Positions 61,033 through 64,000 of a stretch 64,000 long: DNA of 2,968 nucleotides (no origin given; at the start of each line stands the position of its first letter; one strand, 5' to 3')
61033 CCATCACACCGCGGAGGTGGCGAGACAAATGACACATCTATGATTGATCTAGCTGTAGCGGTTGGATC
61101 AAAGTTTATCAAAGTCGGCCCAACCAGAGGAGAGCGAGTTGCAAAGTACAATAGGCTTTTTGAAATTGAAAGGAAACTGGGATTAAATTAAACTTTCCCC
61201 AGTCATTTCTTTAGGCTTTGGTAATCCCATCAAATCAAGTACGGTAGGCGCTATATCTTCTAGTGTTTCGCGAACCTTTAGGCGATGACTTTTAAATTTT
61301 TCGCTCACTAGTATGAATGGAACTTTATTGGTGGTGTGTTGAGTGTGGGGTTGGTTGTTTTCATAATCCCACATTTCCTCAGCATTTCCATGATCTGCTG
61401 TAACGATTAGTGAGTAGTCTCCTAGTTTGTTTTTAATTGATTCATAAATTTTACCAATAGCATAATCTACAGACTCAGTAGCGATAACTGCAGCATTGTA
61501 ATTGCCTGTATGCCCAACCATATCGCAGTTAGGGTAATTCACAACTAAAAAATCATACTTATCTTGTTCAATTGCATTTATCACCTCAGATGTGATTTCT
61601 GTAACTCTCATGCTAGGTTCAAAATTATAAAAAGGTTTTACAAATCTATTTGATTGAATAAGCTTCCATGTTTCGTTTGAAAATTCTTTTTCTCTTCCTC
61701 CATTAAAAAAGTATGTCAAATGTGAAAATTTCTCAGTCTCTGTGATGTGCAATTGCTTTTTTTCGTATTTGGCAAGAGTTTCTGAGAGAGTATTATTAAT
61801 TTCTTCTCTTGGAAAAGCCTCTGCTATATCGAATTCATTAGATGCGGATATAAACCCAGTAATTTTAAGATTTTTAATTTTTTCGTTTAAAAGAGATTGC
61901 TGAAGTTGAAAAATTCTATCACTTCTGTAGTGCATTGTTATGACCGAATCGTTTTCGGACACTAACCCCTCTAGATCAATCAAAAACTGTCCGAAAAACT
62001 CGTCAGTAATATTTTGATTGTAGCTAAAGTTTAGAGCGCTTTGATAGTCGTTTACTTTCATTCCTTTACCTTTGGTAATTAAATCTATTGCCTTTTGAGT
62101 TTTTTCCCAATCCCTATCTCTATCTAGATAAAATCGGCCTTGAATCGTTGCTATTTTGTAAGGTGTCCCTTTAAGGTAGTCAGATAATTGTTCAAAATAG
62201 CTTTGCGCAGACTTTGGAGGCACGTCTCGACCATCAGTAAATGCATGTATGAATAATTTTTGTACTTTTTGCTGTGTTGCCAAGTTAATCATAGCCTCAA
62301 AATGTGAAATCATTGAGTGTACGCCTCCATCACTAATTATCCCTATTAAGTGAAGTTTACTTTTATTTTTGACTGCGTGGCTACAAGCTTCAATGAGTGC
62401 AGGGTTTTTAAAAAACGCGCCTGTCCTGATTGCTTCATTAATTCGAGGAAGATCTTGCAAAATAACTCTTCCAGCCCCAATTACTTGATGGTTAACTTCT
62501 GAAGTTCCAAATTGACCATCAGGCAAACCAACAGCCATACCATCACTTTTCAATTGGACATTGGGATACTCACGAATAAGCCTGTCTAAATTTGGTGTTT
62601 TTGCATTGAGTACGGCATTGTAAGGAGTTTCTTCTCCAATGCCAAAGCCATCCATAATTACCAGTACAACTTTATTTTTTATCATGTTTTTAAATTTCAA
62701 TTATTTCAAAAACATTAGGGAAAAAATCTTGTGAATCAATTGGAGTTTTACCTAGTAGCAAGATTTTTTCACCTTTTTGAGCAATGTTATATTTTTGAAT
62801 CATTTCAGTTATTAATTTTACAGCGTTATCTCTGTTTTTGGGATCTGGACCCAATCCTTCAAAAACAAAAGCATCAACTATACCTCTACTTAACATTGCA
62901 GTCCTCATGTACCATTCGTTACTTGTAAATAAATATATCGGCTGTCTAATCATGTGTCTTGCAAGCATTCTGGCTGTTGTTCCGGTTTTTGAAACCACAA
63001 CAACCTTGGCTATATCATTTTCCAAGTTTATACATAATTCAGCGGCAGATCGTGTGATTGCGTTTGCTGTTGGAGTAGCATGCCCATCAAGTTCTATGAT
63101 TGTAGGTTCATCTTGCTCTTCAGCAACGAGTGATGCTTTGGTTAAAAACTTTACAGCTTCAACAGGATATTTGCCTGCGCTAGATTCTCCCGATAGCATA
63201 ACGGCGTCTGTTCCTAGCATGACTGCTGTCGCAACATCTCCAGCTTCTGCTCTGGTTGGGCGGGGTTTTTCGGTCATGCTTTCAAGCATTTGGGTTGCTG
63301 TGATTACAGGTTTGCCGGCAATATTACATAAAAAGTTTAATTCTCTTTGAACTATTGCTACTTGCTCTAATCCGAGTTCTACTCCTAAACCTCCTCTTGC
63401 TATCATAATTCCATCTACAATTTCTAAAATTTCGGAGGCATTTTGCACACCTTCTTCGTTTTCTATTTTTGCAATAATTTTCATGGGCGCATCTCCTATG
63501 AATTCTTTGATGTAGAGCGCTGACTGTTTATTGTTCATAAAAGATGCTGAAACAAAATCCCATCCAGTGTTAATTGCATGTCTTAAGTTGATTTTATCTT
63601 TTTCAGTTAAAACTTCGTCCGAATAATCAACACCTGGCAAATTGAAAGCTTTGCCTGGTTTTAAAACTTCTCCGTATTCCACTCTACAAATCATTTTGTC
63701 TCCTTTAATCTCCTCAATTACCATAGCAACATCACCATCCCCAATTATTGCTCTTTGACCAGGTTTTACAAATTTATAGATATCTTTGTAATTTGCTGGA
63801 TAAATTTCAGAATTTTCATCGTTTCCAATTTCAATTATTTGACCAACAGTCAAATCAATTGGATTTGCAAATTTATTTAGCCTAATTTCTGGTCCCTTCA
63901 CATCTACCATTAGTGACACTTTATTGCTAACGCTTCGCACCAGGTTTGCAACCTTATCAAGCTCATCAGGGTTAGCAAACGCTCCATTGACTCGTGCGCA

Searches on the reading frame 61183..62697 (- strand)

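Call 14: search_protein_families(library=pfam, proteins=[window:61183-62697:-], max_evalue=0.00001)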
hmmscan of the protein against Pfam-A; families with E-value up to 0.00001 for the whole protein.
window:61183-62697:- (504 aa): 4 families
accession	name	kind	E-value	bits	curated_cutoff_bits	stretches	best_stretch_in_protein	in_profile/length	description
PF01676.23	Metalloenzyme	-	1.1e-71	241.7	24.3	1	9-493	2-251/252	Metalloenzyme superfamily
PF06415.18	iPGM_N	-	9.2e-61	205.5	27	1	86-278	1-200/217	BPG-independent PGAM N-terminus (iPGM_N)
PF00884.28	Sulfatase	-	9.5e-10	38.7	25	1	352-491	184-300/301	Sulfatase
PF01663.27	Phosphodiest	-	6.4e-09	36.3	23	1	363-441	138-224/342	Type I phosphodiesterase / nucleotide pyrophosphatase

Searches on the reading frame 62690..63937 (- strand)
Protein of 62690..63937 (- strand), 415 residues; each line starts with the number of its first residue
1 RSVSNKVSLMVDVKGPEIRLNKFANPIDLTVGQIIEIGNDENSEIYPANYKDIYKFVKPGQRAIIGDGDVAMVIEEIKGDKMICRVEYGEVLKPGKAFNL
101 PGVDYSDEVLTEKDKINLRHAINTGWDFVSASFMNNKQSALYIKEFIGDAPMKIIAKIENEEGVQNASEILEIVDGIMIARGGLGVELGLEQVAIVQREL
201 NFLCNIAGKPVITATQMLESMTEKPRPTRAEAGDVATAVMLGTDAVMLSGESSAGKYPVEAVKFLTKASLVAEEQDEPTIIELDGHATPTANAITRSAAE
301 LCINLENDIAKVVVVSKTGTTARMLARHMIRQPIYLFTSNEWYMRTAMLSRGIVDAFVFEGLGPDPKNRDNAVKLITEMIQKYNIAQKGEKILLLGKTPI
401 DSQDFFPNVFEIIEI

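Call 86: find_encoding_contigs(protein=window:62690-63937:-, flank=10000, max_places=1)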
Protein window:62690-63937:- (415 aa): no gene with exactly this product is on record in the collection.
